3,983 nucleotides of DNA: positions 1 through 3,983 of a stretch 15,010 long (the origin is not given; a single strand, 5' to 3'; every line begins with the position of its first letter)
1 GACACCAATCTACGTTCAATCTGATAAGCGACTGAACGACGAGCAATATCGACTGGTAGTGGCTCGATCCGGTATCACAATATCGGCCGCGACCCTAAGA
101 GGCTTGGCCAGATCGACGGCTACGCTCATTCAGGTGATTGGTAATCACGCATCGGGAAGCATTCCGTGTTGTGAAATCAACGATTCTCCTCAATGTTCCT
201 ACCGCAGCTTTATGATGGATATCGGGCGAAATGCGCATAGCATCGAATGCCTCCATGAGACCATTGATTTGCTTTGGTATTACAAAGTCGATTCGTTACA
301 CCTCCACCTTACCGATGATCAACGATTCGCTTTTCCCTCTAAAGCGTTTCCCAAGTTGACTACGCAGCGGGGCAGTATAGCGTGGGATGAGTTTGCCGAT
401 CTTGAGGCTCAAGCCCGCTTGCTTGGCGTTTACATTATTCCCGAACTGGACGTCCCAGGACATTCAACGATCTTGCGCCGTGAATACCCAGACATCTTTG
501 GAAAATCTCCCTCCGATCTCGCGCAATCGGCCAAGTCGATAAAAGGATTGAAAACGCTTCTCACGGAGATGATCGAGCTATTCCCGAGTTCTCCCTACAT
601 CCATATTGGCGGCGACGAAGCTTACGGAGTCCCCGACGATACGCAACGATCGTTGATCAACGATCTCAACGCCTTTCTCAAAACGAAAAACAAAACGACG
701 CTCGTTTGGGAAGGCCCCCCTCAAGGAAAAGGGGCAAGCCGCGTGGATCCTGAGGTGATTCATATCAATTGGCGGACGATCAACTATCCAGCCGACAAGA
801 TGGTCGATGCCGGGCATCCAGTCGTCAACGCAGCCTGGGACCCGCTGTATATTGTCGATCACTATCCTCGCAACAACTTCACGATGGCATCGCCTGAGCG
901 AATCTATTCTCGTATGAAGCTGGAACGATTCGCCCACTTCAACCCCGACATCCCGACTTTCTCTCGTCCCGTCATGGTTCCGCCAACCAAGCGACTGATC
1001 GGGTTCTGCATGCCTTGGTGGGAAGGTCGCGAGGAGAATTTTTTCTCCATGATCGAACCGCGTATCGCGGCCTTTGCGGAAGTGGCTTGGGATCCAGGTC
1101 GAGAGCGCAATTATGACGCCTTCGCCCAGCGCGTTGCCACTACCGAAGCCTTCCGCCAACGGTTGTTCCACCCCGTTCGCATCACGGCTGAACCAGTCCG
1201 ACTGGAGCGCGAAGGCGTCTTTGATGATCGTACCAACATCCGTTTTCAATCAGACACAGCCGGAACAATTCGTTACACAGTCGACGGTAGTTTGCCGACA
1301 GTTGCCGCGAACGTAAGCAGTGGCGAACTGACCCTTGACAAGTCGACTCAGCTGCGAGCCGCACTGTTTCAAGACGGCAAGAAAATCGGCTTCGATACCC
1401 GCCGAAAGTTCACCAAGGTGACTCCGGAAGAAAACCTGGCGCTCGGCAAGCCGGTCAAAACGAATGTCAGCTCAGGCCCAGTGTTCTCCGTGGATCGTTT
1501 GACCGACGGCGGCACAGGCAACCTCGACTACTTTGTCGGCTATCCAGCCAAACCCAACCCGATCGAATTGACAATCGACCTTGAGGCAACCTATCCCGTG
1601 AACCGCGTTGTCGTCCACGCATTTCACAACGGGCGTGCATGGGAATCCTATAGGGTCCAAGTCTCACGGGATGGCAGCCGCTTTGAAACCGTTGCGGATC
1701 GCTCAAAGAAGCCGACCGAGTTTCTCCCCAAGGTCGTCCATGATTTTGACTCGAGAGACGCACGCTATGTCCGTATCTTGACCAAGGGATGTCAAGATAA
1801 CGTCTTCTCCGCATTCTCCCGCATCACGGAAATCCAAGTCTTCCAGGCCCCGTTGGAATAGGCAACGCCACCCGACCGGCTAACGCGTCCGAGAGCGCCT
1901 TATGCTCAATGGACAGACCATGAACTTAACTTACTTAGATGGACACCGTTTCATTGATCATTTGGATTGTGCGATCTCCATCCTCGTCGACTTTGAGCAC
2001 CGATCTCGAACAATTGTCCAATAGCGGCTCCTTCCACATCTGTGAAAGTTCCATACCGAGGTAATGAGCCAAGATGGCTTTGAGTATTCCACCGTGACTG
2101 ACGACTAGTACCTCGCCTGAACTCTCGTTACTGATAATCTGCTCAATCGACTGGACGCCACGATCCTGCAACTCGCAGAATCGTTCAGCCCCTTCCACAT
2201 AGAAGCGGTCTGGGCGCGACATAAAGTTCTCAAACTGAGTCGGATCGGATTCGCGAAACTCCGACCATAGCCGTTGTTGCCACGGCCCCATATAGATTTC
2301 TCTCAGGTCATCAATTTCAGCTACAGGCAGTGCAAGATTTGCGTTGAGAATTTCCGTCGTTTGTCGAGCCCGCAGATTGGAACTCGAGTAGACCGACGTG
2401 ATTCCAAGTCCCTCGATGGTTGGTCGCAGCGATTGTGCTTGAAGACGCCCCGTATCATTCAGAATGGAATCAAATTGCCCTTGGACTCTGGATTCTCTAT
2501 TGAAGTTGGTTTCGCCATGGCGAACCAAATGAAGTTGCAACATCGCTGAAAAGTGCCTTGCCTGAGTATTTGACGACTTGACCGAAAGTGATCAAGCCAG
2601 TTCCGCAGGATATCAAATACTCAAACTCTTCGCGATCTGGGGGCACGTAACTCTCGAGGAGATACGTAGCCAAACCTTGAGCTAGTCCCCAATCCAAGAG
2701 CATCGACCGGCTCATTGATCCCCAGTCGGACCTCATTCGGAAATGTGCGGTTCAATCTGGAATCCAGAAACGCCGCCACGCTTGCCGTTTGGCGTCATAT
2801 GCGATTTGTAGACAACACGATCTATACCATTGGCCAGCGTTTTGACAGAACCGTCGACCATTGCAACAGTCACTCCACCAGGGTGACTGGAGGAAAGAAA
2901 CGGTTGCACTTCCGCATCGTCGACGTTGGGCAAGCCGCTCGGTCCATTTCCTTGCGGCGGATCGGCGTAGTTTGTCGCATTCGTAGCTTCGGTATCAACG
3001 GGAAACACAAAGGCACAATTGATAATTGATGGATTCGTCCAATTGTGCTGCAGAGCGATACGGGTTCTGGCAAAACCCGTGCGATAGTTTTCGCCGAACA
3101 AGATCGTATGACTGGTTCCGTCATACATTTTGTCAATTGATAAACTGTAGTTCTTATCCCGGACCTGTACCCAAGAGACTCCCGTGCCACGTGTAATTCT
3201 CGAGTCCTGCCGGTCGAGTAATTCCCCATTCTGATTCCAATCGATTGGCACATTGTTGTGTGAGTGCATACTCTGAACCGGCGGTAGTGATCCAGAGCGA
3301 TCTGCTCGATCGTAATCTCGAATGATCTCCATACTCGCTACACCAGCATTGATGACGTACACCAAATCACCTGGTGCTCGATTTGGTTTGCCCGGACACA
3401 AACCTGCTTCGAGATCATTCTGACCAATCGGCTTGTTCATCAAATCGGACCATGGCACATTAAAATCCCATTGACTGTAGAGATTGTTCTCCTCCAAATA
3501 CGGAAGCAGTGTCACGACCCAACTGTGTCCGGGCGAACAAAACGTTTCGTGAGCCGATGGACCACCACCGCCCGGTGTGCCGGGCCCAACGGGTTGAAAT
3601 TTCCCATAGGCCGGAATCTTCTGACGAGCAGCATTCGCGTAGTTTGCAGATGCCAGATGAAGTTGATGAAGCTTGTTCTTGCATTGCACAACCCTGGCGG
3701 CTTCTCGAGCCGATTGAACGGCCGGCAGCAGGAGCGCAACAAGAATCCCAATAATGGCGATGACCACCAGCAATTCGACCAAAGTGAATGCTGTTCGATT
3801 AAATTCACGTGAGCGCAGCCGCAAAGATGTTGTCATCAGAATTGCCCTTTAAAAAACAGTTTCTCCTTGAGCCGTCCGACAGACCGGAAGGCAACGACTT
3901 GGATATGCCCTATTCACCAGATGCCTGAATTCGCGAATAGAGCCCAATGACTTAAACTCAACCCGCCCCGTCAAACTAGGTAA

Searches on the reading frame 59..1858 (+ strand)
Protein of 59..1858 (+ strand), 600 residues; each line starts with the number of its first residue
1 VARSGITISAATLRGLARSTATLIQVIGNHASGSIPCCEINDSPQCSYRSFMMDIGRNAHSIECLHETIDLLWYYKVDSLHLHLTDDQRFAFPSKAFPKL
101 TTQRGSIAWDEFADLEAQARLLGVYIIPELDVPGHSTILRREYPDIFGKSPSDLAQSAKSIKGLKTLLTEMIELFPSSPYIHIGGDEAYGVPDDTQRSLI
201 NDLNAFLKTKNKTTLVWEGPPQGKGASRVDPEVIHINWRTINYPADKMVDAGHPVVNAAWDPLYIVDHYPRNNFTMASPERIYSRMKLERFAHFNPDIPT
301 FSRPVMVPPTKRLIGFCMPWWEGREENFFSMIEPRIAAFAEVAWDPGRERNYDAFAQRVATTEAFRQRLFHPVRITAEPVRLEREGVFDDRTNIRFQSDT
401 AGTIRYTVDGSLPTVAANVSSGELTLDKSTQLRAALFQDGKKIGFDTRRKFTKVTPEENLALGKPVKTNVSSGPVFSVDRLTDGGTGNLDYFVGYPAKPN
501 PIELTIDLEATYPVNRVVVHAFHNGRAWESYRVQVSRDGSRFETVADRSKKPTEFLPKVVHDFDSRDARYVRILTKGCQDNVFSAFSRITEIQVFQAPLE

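Call 5: search_protein_families(library=pfam, proteins=[window:59-1858:+], max_evalue=0.01)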
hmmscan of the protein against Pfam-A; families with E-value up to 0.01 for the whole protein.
window:59-1858:+ (600 aa): 6 families
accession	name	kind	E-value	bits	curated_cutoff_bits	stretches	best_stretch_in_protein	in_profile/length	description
PF00728.28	Glyco_hydro_20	-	2.8e-36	126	22.3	2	47-188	2-171/348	Glycosyl hydrolase family 20, catalytic domain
PF22633.2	F5_F8_type_C_2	-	7.9e-11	42.9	27.8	1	500-573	18-91/91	NedA-like, galactose-binding domain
PF00754.31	F5_F8_type_C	-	1e-10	42.2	28.2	1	479-579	15-116/127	F5/8 type C domain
PF13290.12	CHB_HEX_C_1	-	2.5e-08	34.2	22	1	386-441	4-60/67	Chitobiase/beta-hexosaminidase C-terminal domain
PF13287.12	Fn3_assoc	-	5.4e-07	30.1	23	1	394-443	1-51/59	Fn3 associated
PF02838.20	Glyco_hydro_20b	-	0.00035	21.8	26.1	1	2-42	83-123/124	Glycosyl hydrolase family 20, domain 2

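Call 6: search_protein_families(library=ncbifam, proteins=[window:59-1858:+], max_evalue=0.01)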
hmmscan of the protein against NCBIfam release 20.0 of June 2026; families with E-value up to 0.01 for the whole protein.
window:59-1858:+ (600 aa): 0 families

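Call 7: search_protein_families(library=padloc, proteins=[window:59-1858:+], max_evalue=0.01)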
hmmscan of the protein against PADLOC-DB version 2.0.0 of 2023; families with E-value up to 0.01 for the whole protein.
window:59-1858:+ (600 aa): 0 families

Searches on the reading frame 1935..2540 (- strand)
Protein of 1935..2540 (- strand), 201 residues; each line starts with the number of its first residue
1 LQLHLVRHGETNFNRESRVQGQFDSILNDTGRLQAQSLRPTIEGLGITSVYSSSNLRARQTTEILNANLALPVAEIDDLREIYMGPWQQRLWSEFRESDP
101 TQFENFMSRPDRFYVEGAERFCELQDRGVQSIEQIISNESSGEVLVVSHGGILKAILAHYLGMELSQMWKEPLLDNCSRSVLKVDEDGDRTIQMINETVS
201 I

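Call 5: search_protein_families(library=pfam, proteins=[window:1935-2540:-], max_evalue=0.01)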
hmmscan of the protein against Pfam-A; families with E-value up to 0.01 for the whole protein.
window:1935-2540:- (201 aa): 1 family
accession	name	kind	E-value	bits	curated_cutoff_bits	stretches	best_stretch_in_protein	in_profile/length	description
PF00300.27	His_Phos_1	-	2.3e-53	181.2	21.7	1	3-196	1-192/194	Histidine phosphatase superfamily (branch 1)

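Call 6: search_protein_families(library=ncbifam, proteins=[window:1935-2540:-], max_evalue=0.01)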
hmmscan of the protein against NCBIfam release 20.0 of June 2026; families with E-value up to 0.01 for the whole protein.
window:1935-2540:- (201 aa): 16 families
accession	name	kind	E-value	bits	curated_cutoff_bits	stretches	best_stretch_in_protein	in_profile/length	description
TIGR03162.1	ribazole_cobC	equivalog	1.1e-37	129.2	162.9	1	3-173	1-168/176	alpha-ribazole phosphatase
NF045917.1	PhserinePhPspA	equivalog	4e-29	101.8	350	1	2-199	3-198/211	phosphoserine phosphatase PspA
NF009994.0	PRK13463.1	equivalog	1.6e-28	99.9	277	1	3-193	5-195/203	phosphoserine phosphatase 1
NF005567.0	PRK07238.1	equivalog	3.6e-28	98.9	326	1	3-199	180-375/378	bifunctional RNase H/acid phosphatase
NF011580.0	PRK15004.1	equivalog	3.3e-27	95.8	250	1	1-197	1-195/203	adenosylcobalamin/alpha-ribazole phosphatase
NF002901.0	PRK03482.1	equivalog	2.4e-23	82.9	261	1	1-182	2-182/215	2,3-diphosphoglycerate-dependent phosphoglycerate mutase GpmB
TIGR03848.1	MSMEG_4193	subfamily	4.4e-21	75.3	203.85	1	4-197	3-198/204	MSMEG_4193 family putative phosphomutase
NF038349.1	dPGM_arch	equivalog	1.3e-18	67.6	225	1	5-187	3-174/194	2,3-diphosphoglycerate-dependent phosphoglycerate mutase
NF009993.0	PRK13462.1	equivalog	2.9e-12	46.7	226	1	3-167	8-165/203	acid phosphatase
NF010713.0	PRK14115.1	equivalog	5.6e-07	29.1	305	1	2-69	3-72/248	2,3-diphosphoglycerate-dependent phosphoglycerate mutase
TIGR00249.1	sixA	equivalog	6.7e-07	29.3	74.5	1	1-75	1-73/154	phosphohistidine phosphatase SixA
TIGR01258.1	pgm_1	subfamily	1.3e-06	28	81.7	1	2-65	2-67/245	2,3-bisphosphoglycerate-dependent phosphoglycerate mutase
NF052459.1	OxoGTPPhMutT1Mycb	equivalog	1.1e-05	24.7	475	1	5-79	137-210/292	8-oxo-(d)GTP phosphatase MutT1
NF010718.0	PRK14120.1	equivalog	8.3e-05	22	366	1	2-64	6-70/249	phosphoglyceromutase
NF002217.0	PRK01112.1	equivalog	0.00014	21.4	320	1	2-64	3-65/228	2,3-bisphosphoglycerate-dependent phosphoglycerate mutase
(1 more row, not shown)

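Call 7: search_protein_families(library=padloc, proteins=[window:1935-2540:-], max_evalue=0.01)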
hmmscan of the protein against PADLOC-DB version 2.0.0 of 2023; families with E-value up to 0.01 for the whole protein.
window:1935-2540:- (201 aa): 0 families

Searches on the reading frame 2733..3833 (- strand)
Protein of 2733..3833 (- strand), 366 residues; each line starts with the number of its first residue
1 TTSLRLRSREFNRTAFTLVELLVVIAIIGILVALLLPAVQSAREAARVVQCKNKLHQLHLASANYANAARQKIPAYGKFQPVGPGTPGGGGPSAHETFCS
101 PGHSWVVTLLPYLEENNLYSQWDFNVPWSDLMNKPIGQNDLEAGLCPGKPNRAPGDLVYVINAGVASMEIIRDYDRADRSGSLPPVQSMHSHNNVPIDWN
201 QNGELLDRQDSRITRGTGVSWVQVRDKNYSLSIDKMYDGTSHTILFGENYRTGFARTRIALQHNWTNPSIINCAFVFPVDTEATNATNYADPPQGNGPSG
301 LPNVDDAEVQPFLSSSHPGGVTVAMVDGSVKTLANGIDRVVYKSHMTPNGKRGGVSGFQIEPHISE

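Call 5: search_protein_families(library=pfam, proteins=[window:2733-3833:-], max_evalue=0.01)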
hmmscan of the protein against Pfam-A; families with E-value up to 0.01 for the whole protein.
window:2733-3833:- (366 aa): 2 families
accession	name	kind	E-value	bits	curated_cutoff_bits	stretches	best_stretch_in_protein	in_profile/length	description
PF07596.16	SBP_bac_10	-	1.1e-37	131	23.3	1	40-339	1-267/268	Protein of unknown function (DUF1559)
PF07963.17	N_methyl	-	6.6e-06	25.9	21.2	1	12-36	3-27/27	Prokaryotic N-terminal methylation motif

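Call 6: search_protein_families(library=ncbifam, proteins=[window:2733-3833:-], max_evalue=0.01)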
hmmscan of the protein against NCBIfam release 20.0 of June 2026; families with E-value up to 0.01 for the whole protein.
window:2733-3833:- (366 aa): 10 families
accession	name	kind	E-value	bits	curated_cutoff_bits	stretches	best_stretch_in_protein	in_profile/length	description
TIGR01710.1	typeII_sec_gspG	equivalog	1.3e-07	31.7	88.85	1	15-64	2-51/134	type II secretion system major pseudopilin GspG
TIGR02596.1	TIGR02596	subfamily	3.7e-06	27.2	70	1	16-59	1-44/196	Verru_Chthon cassette protein D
TIGR04294.2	pre_pil_HX9DG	domain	4.4e-06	26.3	19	1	314-333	2-21/22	H-X9-DG-CTERM domain-containing protein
NF040999.1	pilin_ComGC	equivalog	5.4e-06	26.5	75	1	14-47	2-35/84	competence type IV pilus major pilin ComGC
TIGR01708.2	typeII_sec_gspH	equivalog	1.2e-05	25.4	80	1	16-57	4-45/169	type II secretion system minor pseudopilin GspH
NF041775.1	typeIV_PilA_Myxo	equivalog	2.4e-05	24.4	400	1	14-63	11-60/214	type IV pilin protein PilA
NF007862.0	PRK10574.1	equivalog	2.7e-05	24.3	138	1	13-42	4-33/145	prepilin peptidase-dependent pilin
TIGR02532.1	IV_pilin_GFxxxE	domain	3.5e-05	23.4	16.3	1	15-36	3-24/24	prepilin-type N-terminal cleavage/methylation domain-containing protein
NF041013.1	T4P_ComGE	equivalog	8.5e-05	22.6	49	1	15-47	5-37/83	competence type IV pilus minor pilin ComGE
NF040982.1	ComGD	equivalog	0.0014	19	70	1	14-73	2-61/139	competence type IV pilus minor pilin ComGD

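Call 7: search_protein_families(library=padloc, proteins=[window:2733-3833:-], max_evalue=0.01)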
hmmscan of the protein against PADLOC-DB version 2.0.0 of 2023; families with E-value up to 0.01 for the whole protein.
window:2733-3833:- (366 aa): 0 families
